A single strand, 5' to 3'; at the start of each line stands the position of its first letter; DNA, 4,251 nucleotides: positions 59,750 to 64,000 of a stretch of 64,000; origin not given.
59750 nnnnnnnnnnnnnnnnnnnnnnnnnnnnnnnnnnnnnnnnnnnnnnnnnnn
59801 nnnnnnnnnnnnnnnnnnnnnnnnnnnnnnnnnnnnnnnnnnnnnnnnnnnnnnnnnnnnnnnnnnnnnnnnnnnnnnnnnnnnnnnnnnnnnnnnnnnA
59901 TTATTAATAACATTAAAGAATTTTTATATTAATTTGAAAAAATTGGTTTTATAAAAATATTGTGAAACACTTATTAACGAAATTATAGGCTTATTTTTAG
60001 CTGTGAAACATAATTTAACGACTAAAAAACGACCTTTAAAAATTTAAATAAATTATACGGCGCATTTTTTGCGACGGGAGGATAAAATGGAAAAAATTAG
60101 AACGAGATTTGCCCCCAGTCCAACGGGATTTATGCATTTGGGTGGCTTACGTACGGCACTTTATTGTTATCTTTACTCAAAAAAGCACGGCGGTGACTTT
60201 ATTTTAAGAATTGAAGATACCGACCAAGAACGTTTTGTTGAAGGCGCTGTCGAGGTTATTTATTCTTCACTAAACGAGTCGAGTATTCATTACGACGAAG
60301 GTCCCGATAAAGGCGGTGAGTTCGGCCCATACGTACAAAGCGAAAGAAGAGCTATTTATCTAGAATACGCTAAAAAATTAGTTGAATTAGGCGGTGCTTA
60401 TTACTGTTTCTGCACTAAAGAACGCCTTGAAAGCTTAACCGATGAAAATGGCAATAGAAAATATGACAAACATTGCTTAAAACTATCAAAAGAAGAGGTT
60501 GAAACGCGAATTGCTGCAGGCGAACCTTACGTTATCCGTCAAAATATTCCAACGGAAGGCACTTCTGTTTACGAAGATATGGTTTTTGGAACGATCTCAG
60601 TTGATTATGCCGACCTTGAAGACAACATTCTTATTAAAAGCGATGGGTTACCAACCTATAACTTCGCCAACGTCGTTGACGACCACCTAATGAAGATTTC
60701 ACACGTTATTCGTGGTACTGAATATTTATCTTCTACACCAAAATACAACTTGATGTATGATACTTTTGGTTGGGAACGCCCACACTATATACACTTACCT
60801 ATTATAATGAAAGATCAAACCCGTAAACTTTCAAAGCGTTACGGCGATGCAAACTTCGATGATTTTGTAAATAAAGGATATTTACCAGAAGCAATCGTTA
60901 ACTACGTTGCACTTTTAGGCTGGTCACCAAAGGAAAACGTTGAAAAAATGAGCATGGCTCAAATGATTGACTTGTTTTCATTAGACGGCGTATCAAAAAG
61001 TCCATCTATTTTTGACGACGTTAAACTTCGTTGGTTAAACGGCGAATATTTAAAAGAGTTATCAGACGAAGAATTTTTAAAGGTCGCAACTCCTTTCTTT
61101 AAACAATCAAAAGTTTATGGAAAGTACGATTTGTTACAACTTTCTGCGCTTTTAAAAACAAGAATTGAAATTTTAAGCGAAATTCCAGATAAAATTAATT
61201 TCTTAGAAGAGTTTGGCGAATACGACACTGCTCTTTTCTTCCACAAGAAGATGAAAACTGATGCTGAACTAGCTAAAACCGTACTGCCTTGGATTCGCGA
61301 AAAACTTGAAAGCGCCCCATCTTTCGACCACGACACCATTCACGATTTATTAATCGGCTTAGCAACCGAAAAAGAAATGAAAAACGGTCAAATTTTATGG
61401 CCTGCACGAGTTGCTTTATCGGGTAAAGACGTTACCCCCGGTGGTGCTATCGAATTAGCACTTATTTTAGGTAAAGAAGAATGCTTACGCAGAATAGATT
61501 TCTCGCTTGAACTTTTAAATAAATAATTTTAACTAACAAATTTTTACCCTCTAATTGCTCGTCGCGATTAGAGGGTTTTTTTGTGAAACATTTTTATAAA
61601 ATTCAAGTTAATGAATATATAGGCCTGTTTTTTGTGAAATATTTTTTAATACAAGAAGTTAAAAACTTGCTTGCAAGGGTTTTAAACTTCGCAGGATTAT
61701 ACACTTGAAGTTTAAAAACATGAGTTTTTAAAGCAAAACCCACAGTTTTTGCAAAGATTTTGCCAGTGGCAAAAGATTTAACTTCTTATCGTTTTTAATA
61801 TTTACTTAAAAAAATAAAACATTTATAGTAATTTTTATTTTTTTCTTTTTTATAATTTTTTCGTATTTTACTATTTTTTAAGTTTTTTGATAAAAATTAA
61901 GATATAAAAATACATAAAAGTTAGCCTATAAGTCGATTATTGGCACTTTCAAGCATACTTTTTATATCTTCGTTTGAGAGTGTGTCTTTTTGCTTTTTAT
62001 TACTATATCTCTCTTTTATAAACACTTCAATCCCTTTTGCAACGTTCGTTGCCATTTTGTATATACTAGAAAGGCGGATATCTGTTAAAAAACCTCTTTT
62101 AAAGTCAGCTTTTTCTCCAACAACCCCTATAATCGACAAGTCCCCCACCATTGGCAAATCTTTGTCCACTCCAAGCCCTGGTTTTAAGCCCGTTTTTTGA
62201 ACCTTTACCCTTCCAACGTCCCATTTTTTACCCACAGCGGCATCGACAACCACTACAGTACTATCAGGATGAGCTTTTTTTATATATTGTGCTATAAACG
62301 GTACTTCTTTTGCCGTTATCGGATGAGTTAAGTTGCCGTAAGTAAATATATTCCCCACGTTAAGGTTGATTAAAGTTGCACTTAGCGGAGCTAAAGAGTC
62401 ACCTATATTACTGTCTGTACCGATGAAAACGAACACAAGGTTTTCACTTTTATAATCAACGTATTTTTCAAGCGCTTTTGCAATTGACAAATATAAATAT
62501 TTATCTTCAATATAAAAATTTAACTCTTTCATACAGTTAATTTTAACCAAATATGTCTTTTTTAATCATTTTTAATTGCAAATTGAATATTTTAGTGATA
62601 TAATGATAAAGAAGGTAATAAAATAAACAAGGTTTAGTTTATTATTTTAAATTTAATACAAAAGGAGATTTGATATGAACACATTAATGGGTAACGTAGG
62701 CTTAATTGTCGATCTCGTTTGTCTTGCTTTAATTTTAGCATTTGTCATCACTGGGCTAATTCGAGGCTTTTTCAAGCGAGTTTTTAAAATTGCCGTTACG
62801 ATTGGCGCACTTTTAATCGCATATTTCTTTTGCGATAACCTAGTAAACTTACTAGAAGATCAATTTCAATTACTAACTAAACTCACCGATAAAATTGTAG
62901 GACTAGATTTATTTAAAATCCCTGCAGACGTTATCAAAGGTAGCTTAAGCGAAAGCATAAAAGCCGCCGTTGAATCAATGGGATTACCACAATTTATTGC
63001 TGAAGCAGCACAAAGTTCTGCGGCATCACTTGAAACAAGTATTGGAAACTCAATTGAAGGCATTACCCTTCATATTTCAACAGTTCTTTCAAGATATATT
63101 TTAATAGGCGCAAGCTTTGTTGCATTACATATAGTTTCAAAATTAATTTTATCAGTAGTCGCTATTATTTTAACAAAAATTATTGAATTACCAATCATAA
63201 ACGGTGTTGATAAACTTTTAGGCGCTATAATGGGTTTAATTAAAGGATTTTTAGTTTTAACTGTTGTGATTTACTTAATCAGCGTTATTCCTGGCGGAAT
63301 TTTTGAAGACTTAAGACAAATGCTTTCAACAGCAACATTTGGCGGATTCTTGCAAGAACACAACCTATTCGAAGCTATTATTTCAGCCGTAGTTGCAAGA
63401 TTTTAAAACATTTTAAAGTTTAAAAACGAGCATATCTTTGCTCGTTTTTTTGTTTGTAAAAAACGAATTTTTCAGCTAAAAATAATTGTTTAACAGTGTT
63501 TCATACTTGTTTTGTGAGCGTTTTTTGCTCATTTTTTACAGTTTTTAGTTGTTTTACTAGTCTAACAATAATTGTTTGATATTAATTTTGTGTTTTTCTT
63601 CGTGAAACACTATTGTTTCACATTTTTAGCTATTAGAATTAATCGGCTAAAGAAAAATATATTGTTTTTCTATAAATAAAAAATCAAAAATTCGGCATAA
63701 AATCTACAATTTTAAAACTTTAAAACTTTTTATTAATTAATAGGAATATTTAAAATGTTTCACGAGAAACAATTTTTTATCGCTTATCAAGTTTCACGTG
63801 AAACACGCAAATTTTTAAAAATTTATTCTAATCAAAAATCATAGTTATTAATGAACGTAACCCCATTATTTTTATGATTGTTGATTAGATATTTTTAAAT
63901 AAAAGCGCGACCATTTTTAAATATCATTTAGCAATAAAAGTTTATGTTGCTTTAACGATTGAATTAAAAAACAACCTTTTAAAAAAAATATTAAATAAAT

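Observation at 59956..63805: Recurrent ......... composite motif in the last 4 kb of intergenic regions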

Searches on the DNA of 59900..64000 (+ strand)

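Call 50: search_rna_families(source=window, start=59900, end=64000, threshold=evalue, max_evalue=1)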
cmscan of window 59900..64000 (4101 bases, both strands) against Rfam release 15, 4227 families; matches with E-value up to 1: 1.
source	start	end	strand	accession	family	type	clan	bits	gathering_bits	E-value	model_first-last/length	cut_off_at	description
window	63359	63480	-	RF00114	S15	Cis-reg; leader;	CL00121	17.9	39.5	0.71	1-117/117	no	Ribosomal S15 leader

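Call 67: search_rna_families(source=L011, start=9560, end=9860, threshold=evalue, max_evalue=10)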
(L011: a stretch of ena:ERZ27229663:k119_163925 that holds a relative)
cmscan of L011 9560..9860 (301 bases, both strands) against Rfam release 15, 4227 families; matches with E-value up to 10: 1.
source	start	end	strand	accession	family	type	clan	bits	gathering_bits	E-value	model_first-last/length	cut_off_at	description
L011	9560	9710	+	RF02515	AfaR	Gene; sRNA;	-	12.2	100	9.6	65-234/234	5'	AfaR small RNA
